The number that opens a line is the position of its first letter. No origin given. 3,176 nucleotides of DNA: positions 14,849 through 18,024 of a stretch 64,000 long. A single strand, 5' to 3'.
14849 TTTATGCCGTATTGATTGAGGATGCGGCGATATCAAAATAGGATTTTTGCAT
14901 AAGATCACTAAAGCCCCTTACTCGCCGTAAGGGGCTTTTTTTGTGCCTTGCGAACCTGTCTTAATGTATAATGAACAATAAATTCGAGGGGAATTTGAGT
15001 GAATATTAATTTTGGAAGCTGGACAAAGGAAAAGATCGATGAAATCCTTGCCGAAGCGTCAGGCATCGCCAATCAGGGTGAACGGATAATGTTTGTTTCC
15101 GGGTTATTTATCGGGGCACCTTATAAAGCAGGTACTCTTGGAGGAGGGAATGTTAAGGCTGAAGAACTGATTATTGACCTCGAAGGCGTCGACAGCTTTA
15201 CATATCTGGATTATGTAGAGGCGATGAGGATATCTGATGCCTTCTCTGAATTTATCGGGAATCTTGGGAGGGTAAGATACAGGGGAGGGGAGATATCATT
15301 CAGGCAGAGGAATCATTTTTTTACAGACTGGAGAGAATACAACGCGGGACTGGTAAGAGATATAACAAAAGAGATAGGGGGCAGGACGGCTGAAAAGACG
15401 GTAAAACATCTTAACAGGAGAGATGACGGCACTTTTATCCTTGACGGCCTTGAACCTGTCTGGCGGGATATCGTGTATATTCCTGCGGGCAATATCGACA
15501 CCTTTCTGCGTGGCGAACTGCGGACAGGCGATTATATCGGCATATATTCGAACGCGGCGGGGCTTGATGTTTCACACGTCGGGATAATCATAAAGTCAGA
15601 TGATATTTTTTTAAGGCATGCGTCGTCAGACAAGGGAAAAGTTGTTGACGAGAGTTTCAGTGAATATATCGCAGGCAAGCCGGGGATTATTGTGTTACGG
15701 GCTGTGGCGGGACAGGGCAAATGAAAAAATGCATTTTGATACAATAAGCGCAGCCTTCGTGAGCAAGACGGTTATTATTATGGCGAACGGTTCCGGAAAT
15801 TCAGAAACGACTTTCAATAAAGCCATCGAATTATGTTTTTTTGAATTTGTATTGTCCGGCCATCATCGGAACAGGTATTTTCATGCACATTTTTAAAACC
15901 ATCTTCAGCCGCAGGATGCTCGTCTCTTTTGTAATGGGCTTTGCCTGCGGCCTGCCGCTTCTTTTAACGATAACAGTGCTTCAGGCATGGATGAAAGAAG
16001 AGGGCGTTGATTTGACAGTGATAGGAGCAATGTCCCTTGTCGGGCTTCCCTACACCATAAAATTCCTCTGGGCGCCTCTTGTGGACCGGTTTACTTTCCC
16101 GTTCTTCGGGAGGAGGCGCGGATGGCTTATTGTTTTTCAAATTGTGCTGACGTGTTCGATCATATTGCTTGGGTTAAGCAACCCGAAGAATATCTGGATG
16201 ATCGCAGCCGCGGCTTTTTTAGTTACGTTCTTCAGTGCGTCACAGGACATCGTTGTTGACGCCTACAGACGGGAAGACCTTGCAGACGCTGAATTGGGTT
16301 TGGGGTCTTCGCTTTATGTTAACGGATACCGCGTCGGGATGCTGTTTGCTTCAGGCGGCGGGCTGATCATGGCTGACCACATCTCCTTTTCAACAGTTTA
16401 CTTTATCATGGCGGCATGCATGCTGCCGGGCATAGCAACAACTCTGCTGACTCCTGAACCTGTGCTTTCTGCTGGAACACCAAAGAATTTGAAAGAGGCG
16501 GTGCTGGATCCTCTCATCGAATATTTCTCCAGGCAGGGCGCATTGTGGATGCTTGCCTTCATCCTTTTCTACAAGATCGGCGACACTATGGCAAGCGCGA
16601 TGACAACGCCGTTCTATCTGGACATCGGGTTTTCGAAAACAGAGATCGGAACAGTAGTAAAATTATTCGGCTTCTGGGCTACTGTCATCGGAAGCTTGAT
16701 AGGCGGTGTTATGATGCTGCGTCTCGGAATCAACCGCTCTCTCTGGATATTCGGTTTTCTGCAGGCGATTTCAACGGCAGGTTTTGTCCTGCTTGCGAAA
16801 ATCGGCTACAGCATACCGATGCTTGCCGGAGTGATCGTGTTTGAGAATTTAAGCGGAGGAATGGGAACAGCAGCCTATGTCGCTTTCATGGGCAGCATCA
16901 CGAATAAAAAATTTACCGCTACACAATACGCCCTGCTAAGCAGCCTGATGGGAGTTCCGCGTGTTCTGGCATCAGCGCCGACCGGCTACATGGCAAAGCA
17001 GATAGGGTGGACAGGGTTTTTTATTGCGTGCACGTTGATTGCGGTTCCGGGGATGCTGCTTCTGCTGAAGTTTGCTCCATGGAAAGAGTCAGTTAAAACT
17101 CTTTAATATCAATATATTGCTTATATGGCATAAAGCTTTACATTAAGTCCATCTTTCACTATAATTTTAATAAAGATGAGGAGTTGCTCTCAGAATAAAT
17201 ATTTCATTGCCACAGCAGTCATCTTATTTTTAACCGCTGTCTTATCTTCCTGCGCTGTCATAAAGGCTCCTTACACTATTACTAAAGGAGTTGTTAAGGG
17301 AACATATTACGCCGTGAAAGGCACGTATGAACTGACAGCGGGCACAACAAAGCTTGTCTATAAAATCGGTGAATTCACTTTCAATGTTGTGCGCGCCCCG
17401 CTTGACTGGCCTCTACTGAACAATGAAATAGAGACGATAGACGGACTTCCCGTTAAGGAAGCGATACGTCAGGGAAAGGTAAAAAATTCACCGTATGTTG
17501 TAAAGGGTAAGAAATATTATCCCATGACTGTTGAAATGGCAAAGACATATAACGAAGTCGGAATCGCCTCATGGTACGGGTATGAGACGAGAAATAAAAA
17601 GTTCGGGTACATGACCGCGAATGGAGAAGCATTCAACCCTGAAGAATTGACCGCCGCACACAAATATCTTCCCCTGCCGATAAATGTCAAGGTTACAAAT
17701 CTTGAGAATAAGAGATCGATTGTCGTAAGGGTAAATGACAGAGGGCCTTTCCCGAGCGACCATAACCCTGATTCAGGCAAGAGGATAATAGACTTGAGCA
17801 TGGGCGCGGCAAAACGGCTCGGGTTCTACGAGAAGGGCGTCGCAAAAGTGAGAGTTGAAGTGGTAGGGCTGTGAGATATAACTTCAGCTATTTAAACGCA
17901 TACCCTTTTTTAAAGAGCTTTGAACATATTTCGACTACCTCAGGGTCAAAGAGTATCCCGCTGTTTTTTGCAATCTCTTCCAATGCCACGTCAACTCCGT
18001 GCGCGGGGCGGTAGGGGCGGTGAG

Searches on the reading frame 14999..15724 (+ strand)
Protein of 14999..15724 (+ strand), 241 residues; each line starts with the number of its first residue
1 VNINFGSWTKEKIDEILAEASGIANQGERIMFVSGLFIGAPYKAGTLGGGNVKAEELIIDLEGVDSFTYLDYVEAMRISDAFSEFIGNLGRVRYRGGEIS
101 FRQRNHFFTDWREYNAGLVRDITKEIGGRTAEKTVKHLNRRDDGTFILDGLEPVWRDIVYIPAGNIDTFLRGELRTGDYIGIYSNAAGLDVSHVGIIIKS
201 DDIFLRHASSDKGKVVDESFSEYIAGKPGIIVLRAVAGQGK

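Call 73: search_protein_families(library=pfam, proteins=[window:14999-15724:+], max_evalue=0.00001)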
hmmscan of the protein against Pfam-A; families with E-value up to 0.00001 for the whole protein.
window:14999-15724:+ (241 aa): 1 family
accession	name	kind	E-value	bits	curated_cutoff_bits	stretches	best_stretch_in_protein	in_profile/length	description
PF07313.18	AmiA-like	-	1.3e-60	204.8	27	1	33-230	2-202/202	N-acetylmuramoyl-L-alanine amidase-like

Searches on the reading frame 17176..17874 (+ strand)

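Call 73: search_protein_families(library=pfam, proteins=[window:17176-17874:+], max_evalue=0.00001)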
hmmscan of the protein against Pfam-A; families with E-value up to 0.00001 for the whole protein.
window:17176-17874:+ (232 aa): 1 family
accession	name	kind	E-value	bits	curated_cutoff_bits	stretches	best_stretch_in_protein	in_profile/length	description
PF03330.24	DPBB_1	-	8.8e-24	84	28.8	1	127-227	2-83/83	Lytic transglycolase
